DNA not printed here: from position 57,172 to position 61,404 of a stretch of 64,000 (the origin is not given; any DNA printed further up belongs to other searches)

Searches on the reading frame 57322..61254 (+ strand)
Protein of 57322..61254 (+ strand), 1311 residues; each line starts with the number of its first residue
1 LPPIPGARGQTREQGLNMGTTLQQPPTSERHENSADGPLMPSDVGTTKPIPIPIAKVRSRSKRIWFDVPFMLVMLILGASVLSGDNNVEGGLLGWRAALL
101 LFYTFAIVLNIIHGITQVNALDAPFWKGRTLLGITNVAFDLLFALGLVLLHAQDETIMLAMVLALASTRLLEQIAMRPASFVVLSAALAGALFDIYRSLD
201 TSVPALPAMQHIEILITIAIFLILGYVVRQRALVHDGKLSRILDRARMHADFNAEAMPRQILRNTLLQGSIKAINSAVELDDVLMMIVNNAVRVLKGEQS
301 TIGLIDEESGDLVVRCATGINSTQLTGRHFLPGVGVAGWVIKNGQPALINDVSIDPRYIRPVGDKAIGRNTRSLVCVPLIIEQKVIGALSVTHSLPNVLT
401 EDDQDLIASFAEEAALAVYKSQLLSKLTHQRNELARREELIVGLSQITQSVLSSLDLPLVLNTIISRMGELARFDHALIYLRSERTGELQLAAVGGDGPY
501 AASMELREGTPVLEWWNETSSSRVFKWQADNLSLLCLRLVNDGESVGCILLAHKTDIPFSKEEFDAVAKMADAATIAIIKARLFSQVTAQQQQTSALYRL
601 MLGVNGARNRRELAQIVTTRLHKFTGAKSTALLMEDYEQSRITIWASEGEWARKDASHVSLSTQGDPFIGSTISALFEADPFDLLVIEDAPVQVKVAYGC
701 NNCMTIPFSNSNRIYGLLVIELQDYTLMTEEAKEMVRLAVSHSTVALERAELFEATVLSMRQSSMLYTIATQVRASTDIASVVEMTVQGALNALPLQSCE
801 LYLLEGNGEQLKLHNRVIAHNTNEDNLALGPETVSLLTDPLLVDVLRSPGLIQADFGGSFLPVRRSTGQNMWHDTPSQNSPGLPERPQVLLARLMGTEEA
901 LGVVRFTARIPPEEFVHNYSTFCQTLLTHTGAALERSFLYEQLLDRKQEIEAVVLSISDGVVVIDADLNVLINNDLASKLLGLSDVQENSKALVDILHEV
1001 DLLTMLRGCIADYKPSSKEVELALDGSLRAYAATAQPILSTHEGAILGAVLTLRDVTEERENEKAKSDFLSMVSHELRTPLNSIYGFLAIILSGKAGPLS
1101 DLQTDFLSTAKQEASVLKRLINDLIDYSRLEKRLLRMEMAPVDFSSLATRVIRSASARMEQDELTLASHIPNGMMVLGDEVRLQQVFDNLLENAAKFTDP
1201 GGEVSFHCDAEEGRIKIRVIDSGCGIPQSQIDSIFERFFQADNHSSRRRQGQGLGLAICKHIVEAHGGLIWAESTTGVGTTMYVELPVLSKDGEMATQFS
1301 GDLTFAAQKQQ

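Call 15: search_protein_families(library=pfam, proteins=[window:57322-61254:+], max_evalue=0.00001)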
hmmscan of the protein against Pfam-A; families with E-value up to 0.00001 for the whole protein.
window:57322-61254:+ (1311 aa): 6 families
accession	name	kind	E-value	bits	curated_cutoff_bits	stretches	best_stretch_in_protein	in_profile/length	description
PF02518.31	HATPase_c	-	1.2e-31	109.9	26.4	1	1178-1288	1-109/111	Histidine kinase-, DNA gyrase B-, and HSP90-like ATPase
PF01590.32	GAF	-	7.3e-30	104.7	22.4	1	279-418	1-133/133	GAF domain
PF13185.12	GAF_2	-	1.6e-25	90.3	28.6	1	279-418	3-135/136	GAF domain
PF13492.12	GAF_3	-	1e-18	68.4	27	1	279-418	1-127/129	GAF domain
PF00512.31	HisKA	-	1.6e-18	66.9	26.9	1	1065-1132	1-65/66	His Kinase A (phospho-acceptor) domain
PF00989.32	PAS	-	4.3e-07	30.4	22.6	1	949-1056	2-113/113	PAS fold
